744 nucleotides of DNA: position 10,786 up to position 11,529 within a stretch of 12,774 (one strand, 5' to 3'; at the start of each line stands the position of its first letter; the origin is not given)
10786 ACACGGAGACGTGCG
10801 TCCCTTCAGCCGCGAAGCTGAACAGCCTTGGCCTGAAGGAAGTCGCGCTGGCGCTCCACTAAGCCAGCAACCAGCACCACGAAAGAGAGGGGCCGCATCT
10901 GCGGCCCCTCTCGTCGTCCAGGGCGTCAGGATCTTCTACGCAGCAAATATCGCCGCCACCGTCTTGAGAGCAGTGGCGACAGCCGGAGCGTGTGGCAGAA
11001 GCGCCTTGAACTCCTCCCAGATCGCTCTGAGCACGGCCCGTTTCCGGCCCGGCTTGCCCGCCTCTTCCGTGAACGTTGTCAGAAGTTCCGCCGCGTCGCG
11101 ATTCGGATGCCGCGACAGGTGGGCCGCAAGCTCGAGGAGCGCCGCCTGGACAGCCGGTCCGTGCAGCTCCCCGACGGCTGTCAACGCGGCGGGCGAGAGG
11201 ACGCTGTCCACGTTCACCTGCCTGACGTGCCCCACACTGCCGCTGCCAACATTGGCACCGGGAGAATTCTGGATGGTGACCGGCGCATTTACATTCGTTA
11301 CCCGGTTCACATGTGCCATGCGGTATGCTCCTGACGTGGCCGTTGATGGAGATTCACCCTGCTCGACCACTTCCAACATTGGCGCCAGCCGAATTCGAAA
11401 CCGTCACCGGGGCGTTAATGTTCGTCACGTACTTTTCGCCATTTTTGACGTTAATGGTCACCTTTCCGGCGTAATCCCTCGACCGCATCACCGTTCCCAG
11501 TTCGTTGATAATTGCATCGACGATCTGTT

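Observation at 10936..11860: Uncharacterised two-gene module in a lower-GC islet: a 2-TM protein and a small helical protein sharing a duplicated ~20-aa Asn/Gly-rich motif (C-terminus of one, N-terminus of the other)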

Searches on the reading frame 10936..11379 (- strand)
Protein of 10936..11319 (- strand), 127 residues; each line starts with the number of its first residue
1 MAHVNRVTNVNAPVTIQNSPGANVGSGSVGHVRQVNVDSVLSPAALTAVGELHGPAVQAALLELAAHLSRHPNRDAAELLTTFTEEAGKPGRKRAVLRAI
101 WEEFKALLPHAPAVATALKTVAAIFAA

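Call 5: search_protein_families(library=pfam, proteins=[window:10936-11320:-], max_evalue=0.1)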
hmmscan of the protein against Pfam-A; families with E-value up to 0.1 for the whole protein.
window:10936-11320:- (128 aa): 0 families

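Call 7: search_protein_families(library=pfam, proteins=[window:10936-11319:-, window:10936-11379:-], max_evalue=1)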
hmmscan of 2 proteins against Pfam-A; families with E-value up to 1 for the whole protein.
window:10936-11319:- (127 aa): 2 families
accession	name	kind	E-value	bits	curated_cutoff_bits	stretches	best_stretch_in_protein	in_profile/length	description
PF09025.15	T3SS_needle_reg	-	0.13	12.7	25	1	48-110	47-110/145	YopR, type III needle-polymerisation regulator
PF25040.1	BLTP1_C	-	0.25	8.5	23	1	9-77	1349-1419/1938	BLTP1-like family C-terminal region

window:10936-11379:- (147 aa): 2 families
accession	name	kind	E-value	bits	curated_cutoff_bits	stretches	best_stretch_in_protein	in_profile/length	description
PF09025.15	T3SS_needle_reg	-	0.18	12.2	25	1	68-130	47-110/145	YopR, type III needle-polymerisation regulator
PF25040.1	BLTP1_C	-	0.28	8.3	23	1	28-97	1348-1419/1938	BLTP1-like family C-terminal region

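Call 8: search_protein_families(library=ncbifam, proteins=[window:10936-11319:-], max_evalue=1)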
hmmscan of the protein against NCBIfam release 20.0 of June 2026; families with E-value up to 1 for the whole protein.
window:10936-11319:- (127 aa): 1 family
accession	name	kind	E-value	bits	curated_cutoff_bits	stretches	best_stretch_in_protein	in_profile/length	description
TIGR04353.1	PqqD_rel_X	equivalog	0.037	15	35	1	57-96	18-59/74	HPr-rel-A system PqqD family peptide chaperone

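Call 11: find_homologous_proteins(query=window:10936-11319:-)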
Query window:10936-11319:- (127 aa): 1 proteins with E <= 0.001 among 157 candidates.
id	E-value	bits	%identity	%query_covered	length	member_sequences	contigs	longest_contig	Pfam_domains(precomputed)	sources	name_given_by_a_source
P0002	3.2e-73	261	100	100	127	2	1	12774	-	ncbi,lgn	ncbi:MAG: hypothetical protein ACKVT1_05930 [Dehalococcoidia bacterium]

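Call 14: search_protein_families(library=padloc, proteins=[window:10936-11319:-], max_evalue=1)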
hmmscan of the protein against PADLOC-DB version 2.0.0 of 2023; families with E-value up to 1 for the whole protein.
window:10936-11319:- (127 aa): 0 families

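Call 29: search_protein_representatives(protein=window:10936-11319:-)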
Query: 127 residues. Proteins with E-value up to 0.001 (for the whole library): 34; up to 1e-10: 8; up to 1e-30: 1. The best 34 are listed.
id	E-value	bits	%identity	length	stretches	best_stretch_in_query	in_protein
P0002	1.0e-73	261.2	100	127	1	1-127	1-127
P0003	6.7e-21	91.0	56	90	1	45-125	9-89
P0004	5.4e-17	78.4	40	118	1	15-124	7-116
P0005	4.4e-16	75.4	45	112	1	44-125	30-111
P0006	4.3e-15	72.3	43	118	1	29-124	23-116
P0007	3.5e-13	66.1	46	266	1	34-126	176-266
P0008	9.9e-13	64.6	41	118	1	16-124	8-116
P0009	7.1e-11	58.7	37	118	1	44-125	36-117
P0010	1.6e-06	44.6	34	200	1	35-125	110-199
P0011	4.0e-06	43.4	33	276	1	38-125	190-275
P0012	7.7e-06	42.5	31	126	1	22-124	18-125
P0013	8.8e-06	42.3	27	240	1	11-125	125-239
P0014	9.0e-06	42.2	38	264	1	38-123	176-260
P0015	1.2e-05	41.8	35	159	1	43-125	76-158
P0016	1.6e-05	41.4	33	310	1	18-125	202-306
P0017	1.9e-05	41.2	32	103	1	45-123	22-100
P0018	2.4e-05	40.9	41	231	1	38-116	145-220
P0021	9.0e-05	39.0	35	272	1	45-122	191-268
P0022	1.0e-04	38.8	35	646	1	44-126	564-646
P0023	1.2e-04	38.6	39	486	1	48-117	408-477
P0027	2.3e-04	37.7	31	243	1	45-118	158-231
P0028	2.8e-04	37.4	32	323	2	40-123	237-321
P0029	3.3e-04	37.2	31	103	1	45-125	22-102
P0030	3.3e-04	37.2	33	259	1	57-125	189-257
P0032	4.6e-04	36.7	33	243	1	44-125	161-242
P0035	9.9e-04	35.6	27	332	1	40-125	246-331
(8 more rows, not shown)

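Call 33: search_protein_families(library=pfam, alignment_id=A1, max_evalue=0.01)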
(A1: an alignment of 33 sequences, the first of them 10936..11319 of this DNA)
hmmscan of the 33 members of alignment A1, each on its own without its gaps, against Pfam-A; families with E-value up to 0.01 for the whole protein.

A. member 1, window:10936-11319:- (127 aa): 0 families

B. families by the number of members that match (of 33 scanned): 28 families (the first 25 are shown)
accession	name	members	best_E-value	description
PF19744.4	DUF6232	5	4.6e-15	Family of unknown function (DUF6232)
PF13374.12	TPR_10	1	3.8e-37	Tetratricopeptide repeat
PF13424.12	TPR_12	1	4.4e-37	Tetratricopeptide repeat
PF07719.23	TPR_2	1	9.7e-17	Tetratricopeptide repeat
PF00515.34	TPR_1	1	3.2e-14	Tetratricopeptide repeat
PF13414.12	TPR_11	1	1.6e-13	TPR repeat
PF17874.7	TPR_MalT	1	1.2e-11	MalT-like TPR region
PF13181.12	TPR_8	1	1.6e-10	Tetratricopeptide repeat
PF13431.12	TPR_17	1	7.9e-10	Tetratricopeptide repeat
PF13432.12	TPR_16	1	8.2e-10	Tetratricopeptide repeat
PF07721.20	TPR_4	1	1.3e-09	Tetratricopeptide repeat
PF13428.12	TPR_14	1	1.8e-08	Tetratricopeptide repeat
PF14559.12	TPR_19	1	3.7e-07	Tetratricopeptide repeat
PF13176.12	TPR_7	1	5.9e-07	Tetratricopeptide repeat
PF02933.23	CDC48_2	1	1.2e-06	Cell division protein 48 (CDC48), domain 2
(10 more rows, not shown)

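Call 38: search_solved_structures(query=A2, max_evalue=10, show_alignments=2)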
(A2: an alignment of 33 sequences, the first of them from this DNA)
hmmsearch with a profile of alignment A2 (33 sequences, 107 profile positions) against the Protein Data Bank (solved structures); distinct sequences matched with E-value up to 10: 37.
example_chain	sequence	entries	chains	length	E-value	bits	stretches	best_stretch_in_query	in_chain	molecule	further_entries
8ywh_A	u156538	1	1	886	0.018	18.4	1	25-85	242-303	sCas9 (Compact SaCas9)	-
2lse_A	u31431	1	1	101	0.065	16.7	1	23-90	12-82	Four Helix Bundle Protein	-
9dwa_A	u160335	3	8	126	0.078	16.4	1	38-70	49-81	De novo designed FABLE protein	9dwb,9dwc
5tgw_A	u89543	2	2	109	0.19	15.2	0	53-97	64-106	PS1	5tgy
2zcw_A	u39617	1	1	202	0.19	15.2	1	28-97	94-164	Transcriptional regulator, FNR/CRP family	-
8zcy_A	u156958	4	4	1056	0.22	15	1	25-85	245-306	CRISPR-associated endonuclease Cas9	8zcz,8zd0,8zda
9v39_A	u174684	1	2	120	0.22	15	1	22-65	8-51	De novo designed serotonin binder SROb2_30, chain A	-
7el1_A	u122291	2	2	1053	0.22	15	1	25-85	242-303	CRISPR-associated endonuclease Cas9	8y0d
7vw3_A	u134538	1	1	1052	0.22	15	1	25-85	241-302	CRISPR-associated endonuclease Cas9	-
5axw_A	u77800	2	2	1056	0.22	15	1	25-85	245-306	CRISPR-associated endonuclease Cas9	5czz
7enr_A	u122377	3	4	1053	0.23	14.9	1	25-85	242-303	CRISPR-associated endonuclease Cas9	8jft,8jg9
7eni_A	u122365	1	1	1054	0.23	14.9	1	25-85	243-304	CRISPR-associated endonuclease Cas9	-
2etd_A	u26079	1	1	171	0.23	14.9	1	32-86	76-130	lemA protein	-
9mb7_A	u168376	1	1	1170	0.26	14.8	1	25-85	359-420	Ubiquitin-like protein SMT3,CRISPR-associated endonuclease Cas9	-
9mb6_A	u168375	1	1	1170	0.27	14.7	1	25-85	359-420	Ubiquitin-like protein SMT3,CRISPR-associated endonuclease Cas9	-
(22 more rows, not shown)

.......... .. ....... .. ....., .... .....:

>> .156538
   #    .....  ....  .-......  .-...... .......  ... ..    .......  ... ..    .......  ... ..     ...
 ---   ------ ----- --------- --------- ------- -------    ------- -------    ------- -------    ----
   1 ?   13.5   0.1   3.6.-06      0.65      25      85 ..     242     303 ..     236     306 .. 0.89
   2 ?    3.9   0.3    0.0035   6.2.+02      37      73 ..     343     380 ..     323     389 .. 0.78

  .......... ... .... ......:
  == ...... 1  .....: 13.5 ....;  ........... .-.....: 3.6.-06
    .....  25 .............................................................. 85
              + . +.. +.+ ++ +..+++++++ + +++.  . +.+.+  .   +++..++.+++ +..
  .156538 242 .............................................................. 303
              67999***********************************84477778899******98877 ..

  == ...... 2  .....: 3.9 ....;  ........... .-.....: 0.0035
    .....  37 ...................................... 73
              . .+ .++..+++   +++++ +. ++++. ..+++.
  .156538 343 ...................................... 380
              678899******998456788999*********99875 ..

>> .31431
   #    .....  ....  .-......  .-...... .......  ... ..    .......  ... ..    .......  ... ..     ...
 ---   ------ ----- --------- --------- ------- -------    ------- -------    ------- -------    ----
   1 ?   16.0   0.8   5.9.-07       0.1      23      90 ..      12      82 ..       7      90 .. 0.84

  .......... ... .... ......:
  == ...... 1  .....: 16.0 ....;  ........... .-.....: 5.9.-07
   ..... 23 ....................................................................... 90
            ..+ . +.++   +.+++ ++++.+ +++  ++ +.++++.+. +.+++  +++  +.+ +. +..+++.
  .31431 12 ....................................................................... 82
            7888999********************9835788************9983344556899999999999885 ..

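Call 47: predict_structure(alignment_id=A2)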
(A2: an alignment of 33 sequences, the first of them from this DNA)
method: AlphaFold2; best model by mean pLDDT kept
length: 127 residues; sequences in the alignment: 33
mean_pLDDT: 75.2   pTM: 0.59
mean pLDDT of the five models: 75.2, 74.2, 73.4, 71.3, 71.0
residues with pLDDT >= 90: 35; 70-90: 49; 50-70: 18; < 50: 25
segments of 3 or more residues with pLDDT < 50: 4-9, 11-15, 17-19, 21-28
pLDDT, mean of each block of 10 residues (from residue 1): 48 47 47 58 87 91 88 87 90 90 85 81 80
secondary structure, 60 per line:
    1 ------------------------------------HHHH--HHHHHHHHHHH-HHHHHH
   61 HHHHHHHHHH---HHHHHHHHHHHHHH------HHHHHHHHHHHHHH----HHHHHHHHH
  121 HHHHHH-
elements in order: H37-40 H43-53 H55-70 H74-87 H94-107 H112-126

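Call 51: find_encoding_contigs(protein=P0004, flank=6000, max_places=6)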
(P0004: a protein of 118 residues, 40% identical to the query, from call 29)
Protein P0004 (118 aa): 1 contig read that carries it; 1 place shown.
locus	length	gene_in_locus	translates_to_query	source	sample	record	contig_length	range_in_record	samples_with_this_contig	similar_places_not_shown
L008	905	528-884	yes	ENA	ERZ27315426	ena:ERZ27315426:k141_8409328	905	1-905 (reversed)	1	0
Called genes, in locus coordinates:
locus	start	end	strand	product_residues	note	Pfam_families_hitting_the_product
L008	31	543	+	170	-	PF19744:DUF6232 (weak)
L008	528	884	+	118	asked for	-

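Call 52: find_encoding_contigs(protein=P0005, flank=6000, max_places=6)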
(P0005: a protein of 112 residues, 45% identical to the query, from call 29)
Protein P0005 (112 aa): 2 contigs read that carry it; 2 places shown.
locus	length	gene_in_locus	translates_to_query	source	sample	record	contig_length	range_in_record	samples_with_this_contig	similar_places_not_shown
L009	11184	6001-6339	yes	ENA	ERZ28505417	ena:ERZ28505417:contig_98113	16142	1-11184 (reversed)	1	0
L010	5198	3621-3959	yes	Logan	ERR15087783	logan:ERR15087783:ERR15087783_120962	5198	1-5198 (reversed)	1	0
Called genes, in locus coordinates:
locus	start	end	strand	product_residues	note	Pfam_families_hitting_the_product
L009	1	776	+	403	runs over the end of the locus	PF00155:Aminotran_1_2, PF01053:Cys_Met_Meta_PP (weak)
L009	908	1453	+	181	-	PF14557:AphA_like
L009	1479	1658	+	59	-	-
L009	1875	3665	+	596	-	PF00654:Voltage_CLC, PF00571:CBS (faint)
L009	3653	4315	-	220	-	PF08511:COQ9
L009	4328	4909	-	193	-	PF01327:Pep_deformylase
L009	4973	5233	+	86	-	PF01165:Ribosomal_S21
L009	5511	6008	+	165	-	PF19744:DUF6232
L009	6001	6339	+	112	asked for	-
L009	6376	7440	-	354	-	PF01118:Semialdhyde_dh, PF22698:Semialdhyde_dhC_1, PF02774:Semialdhyde_dhC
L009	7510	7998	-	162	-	PF00380:Ribosomal_S9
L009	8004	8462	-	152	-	PF00572:Ribosomal_L13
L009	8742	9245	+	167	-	PF01814:Hemerythrin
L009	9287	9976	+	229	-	PF00702:Hydrolase, PF13419:HAD_2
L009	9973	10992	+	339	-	PF00291:PALP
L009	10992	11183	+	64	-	?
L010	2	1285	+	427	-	?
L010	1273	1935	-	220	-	PF08511:COQ9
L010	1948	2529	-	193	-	PF01327:Pep_deformylase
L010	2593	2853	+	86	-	PF01165:Ribosomal_S21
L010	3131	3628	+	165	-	PF19744:DUF6232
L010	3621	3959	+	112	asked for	-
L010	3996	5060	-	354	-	PF01118:Semialdhyde_dh, PF22698:Semialdhyde_dhC_1, PF02774:Semialdhyde_dhC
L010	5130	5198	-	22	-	?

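Call 55: find_encoding_contigs(protein=P0006, flank=6000, max_places=4)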
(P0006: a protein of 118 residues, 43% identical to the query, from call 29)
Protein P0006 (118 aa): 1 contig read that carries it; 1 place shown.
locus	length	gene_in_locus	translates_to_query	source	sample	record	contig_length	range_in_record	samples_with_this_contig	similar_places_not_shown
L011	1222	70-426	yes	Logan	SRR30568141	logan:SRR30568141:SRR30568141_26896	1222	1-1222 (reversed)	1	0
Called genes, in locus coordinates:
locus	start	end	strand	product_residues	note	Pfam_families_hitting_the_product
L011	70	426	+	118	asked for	-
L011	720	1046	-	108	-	PF25213:HVO_A0261_N (weak), PF01022:HTH_5, PF12802:MarR_2, PF12840:HTH_20, PF13412:HTH_24 (weak), PF08279:HTH_11 (weak), PF13518:HTH_28 (weak), PF01047:MarR (weak), +2 more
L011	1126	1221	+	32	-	?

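Call 56: find_encoding_contigs(protein=P0008, flank=6000, max_places=4)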
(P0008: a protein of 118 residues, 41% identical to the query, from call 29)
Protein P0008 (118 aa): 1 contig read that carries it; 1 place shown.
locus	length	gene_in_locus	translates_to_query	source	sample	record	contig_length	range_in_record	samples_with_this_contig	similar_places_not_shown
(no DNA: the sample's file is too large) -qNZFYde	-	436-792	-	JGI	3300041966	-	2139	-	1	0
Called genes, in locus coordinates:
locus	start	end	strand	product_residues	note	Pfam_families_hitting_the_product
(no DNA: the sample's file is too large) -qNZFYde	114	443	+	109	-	PF19744:DUF6232 (weak)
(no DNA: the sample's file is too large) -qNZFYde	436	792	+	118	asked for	-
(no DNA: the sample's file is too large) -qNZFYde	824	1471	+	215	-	-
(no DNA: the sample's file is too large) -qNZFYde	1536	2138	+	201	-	?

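Call 57: find_encoding_contigs(protein=P0009, flank=6000, max_places=4)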
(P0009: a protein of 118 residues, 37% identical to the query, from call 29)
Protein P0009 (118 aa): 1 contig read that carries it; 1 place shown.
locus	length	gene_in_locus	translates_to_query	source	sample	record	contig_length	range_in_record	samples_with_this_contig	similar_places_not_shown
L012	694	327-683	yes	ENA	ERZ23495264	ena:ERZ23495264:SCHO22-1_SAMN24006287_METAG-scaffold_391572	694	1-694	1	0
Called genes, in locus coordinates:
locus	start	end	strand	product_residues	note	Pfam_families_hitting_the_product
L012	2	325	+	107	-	?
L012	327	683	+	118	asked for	-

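Call 60: find_encoding_contigs(protein=P0003, flank=6000, max_places=4)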
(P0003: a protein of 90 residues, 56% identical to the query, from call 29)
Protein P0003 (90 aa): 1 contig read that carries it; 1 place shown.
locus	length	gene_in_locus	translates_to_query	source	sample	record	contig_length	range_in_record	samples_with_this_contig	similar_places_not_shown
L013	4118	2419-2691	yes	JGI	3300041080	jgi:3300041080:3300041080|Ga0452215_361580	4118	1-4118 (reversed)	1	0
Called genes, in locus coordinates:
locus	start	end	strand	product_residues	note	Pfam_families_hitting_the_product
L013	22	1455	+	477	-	PF16350:FAO_M, PF01571:GCV_T, PF08669:GCV_T_C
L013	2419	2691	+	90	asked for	-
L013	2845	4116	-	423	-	?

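Call 61: find_encoding_contigs(protein=P0007, flank=6000, max_places=4)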
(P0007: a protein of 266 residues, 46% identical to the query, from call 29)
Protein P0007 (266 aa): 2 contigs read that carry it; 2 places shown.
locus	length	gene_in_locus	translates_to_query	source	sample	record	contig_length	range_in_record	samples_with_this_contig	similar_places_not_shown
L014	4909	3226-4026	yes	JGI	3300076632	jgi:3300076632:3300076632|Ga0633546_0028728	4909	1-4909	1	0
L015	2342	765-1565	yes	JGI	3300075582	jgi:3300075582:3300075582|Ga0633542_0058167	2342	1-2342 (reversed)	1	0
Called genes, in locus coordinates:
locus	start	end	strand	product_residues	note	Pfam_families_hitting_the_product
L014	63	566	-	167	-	-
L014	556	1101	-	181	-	-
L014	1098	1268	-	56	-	-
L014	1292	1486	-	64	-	-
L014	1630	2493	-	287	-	-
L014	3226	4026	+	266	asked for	PF19744:DUF6232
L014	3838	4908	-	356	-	?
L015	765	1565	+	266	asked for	PF19744:DUF6232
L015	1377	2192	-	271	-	-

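Call 67: search_protein_families(library=pfam, proteins=[P0010, P0011, P0016, P0018, P0022, P0023, P0027, P0028, P0030, P0035], max_evalue=0.05)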
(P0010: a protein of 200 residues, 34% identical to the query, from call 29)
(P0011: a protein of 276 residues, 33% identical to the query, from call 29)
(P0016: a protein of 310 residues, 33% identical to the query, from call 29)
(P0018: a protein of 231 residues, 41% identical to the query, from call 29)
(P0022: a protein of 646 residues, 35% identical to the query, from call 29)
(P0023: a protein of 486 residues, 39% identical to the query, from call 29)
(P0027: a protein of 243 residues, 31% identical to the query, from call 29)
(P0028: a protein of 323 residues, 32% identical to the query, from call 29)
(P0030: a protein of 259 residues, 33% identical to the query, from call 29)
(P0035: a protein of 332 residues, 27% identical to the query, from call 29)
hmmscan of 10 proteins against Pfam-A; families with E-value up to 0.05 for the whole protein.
P0010 (200 aa): 0 families

P0011 (276 aa): 0 families

P0016 (310 aa): 0 families

P0018 (231 aa): 4 families
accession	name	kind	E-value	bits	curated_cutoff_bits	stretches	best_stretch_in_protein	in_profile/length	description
PF25212.1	HVO_A0114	-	0.0001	22.5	27.6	1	32-89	18-73/84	HVO_A0114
PF12802.13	MarR_2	-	0.00051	20.6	27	1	39-90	8-58/61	MarR family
PF01047.28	MarR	-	0.00057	20.2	24.6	1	38-90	5-55/59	MarR family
PF12840.13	HTH_20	-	0.0056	17.1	27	1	37-71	5-37/51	Helix-turn-helix domain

P0022 (646 aa): 0 families

P0023 (486 aa): 0 families

P0027 (243 aa): 1 family
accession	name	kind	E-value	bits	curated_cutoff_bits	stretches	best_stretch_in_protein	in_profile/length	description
PF22888.1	FIMAH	-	0.015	16.3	24.8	1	170-204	25-59/81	FIMAH domain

P0028 (323 aa): 0 families

P0030 (259 aa): 0 families

P0035 (332 aa): 2 families
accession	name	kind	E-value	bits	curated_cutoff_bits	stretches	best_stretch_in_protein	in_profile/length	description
PF02933.23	CDC48_2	-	1.2e-06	28.5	22.4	1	58-106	12-58/64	Cell division protein 48 (CDC48), domain 2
PF24842.1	UFD1_N2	-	0.0021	18.5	37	1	63-99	32-66/76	Ubiquitin fusion degradation protein UFD1, N-terminal subdomain 2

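Call 77: search_protein_families(library=ncbifam, proteins=[P0017, P0029, P0007], max_evalue=0.01)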
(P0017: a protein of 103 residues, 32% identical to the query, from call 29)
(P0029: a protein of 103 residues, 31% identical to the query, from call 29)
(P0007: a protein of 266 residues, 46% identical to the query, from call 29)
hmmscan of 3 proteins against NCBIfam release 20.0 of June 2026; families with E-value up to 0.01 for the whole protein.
P0017 (103 aa): 0 families

P0029 (103 aa): 0 families

P0007 (266 aa): 1 family
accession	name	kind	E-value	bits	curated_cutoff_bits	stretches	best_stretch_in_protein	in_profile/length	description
NF051875.1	glycan_WsfD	subfamily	0.0059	15.4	80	1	20-87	355-422/452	glycan biosynthesis hexose transferase WsfD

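Call 78: search_protein_families(library=padloc, proteins=[P0017, P0007, P0016, P0022], max_evalue=0.01)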
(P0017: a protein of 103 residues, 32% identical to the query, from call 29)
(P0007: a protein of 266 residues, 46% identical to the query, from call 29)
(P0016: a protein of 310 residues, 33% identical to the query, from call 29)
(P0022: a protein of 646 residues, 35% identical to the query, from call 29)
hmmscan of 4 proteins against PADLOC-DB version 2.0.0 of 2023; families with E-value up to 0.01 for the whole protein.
P0017 (103 aa): 2 families
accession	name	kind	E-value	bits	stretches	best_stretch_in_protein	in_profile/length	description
PDLC04451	PDC-M14B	-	0.00093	17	1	22-101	176-256/261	-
PDLC01386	Cas8e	-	0.0091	12.7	1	17-92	388-463/498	CAS-I-E; effector_LS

P0007 (266 aa): 0 families

P0016 (310 aa): 2 families
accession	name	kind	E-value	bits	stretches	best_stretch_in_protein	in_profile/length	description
PDLC04449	PDC-M14B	-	8.7e-05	20.2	1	248-306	201-259/267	-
PDLC04451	PDC-M14B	-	0.00015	19.6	1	229-305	181-256/261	-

P0022 (646 aa): 1 family
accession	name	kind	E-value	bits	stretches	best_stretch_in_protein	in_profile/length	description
PDLC04449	PDC-M14B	-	0.00082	17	1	563-645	172-259/267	-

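Call 82: find_encoding_contigs(protein=P0017, flank=5000, max_places=4)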
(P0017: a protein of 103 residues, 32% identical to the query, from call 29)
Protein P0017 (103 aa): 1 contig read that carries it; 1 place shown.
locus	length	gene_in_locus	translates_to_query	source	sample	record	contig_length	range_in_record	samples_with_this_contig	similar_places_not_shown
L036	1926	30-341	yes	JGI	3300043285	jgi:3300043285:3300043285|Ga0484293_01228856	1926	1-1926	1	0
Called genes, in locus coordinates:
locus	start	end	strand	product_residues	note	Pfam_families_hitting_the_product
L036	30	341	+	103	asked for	-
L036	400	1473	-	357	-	PF13384:HTH_23 (faint), PF13565:HTH_32 (weak), PF00665:rve, PF13683:rve_3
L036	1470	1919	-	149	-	PF01527:HTH_Tnp_1 (weak)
